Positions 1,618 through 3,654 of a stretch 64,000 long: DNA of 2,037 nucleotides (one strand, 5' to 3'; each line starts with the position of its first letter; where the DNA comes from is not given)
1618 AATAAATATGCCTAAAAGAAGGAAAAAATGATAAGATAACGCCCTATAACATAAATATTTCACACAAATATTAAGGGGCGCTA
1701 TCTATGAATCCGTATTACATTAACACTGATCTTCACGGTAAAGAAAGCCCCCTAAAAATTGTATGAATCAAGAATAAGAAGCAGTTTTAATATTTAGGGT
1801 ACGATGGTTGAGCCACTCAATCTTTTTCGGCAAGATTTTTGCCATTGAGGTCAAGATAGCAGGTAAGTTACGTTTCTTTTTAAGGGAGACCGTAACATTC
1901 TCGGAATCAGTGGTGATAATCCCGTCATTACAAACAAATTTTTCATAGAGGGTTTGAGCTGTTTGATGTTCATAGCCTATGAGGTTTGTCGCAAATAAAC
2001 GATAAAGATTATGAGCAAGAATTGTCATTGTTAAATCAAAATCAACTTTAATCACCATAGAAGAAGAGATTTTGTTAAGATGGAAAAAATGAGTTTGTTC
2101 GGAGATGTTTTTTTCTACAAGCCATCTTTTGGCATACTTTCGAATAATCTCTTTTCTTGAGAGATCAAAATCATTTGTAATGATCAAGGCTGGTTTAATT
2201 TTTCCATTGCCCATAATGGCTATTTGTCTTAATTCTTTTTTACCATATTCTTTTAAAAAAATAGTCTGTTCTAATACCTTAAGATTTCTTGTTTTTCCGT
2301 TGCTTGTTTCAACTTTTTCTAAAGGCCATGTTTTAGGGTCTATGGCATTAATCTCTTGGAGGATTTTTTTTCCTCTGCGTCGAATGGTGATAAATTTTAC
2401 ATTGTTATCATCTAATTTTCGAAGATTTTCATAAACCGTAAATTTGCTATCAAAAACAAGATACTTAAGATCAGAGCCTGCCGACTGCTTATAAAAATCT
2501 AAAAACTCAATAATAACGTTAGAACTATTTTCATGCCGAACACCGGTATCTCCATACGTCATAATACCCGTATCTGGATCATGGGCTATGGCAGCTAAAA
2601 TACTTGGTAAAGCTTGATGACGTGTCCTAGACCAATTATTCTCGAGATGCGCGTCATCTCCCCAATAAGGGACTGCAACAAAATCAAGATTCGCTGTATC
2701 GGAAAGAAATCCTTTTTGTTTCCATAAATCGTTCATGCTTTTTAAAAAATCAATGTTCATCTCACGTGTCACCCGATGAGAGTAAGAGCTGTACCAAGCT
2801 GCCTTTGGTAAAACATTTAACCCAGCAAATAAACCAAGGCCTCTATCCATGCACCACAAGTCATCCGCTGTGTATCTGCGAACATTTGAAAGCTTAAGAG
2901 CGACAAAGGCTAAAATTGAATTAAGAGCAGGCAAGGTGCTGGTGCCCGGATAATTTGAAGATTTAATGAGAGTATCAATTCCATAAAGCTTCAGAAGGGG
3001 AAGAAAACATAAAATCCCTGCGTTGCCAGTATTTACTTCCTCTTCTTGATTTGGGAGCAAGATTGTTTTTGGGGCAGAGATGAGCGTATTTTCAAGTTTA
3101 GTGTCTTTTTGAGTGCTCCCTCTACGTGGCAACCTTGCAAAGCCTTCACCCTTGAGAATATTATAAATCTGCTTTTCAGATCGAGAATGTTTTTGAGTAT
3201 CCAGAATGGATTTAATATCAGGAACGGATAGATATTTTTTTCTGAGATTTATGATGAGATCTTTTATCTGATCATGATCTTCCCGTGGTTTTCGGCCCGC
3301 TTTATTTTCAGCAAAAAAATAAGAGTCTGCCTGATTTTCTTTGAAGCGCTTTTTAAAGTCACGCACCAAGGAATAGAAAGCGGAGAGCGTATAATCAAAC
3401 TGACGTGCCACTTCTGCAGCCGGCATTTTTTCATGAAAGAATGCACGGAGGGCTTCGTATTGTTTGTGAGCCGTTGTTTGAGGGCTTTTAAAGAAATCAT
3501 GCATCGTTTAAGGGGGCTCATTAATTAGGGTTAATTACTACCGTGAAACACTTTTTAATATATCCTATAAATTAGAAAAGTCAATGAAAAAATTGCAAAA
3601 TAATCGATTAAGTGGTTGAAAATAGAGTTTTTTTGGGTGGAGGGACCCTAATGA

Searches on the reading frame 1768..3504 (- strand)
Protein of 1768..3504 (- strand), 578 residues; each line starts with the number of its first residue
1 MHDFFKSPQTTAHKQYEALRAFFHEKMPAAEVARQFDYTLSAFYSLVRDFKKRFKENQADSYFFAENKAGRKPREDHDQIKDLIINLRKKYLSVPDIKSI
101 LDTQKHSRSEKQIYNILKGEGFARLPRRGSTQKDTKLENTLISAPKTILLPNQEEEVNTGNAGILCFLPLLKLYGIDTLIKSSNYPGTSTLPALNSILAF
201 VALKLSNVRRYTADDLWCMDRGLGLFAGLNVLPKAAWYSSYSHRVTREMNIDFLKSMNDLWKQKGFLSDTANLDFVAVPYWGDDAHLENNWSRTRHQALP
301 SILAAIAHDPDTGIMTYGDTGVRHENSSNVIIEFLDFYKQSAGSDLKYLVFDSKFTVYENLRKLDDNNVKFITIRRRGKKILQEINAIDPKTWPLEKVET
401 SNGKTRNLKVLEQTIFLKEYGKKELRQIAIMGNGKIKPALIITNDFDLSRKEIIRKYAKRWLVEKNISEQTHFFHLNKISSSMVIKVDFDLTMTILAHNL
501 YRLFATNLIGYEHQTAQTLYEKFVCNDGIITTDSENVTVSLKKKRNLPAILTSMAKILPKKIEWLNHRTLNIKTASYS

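Call 27: find_encoding_contigs(protein=window:1768-3504:-, flank=10000, max_places=3)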
Protein window:1768-3504:- (578 aa): 6 contigs read that carry it; 3 places shown.
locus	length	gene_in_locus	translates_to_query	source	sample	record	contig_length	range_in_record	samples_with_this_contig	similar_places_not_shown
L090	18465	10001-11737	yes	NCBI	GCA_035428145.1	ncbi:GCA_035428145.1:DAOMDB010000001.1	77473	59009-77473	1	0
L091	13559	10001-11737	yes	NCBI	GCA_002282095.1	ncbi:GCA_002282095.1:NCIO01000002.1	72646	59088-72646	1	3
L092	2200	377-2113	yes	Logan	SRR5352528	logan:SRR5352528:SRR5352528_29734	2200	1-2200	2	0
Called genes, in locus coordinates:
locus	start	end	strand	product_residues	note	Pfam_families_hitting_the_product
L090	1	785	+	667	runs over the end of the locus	-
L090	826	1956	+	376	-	-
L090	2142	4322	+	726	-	PF05954:Phage_GPD, PF04717:Phage_base_V, PF22178:Gp5_trimer_C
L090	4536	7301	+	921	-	PF02739:5_3_exonuc_N, PF01367:5_3_exonuc, PF01612:DNA_pol_A_exo1, PF00476:DNA_pol_A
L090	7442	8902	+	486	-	PF03219:TLC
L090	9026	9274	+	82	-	-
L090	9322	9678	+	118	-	PF13565:HTH_32, PF13592:HTH_33 (weak)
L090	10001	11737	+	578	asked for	PF01609:DDE_Tnp_1, PF13701:DDE_Tnp_1_4 (weak)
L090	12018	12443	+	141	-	-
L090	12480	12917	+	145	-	-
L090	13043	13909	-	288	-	PF12784:PDDEXK_2, PF27070:HTH_Rpn_C (weak)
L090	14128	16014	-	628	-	-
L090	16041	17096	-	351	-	-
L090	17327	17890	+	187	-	PF00239:Resolvase, PF02796:HTH_7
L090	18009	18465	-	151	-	?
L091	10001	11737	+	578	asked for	PF01609:DDE_Tnp_1, PF13701:DDE_Tnp_1_4 (weak)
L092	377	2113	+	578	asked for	PF01609:DDE_Tnp_1, PF13701:DDE_Tnp_1_4 (weak)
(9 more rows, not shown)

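Call 33: search_protein_families(library=pfam, proteins=[window:1768-3504:-], max_evalue=0.001)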
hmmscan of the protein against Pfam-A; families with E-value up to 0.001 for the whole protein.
window:1768-3504:- (578 aa): 2 families
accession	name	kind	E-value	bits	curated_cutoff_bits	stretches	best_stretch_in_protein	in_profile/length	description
PF01609.27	DDE_Tnp_1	-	7.2e-13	49.2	23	1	296-500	30-200/200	Transposase DDE domain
PF13701.12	DDE_Tnp_1_4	-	6.4e-07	28.4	34.7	1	348-554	219-426/435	Transposase DDE domain group 1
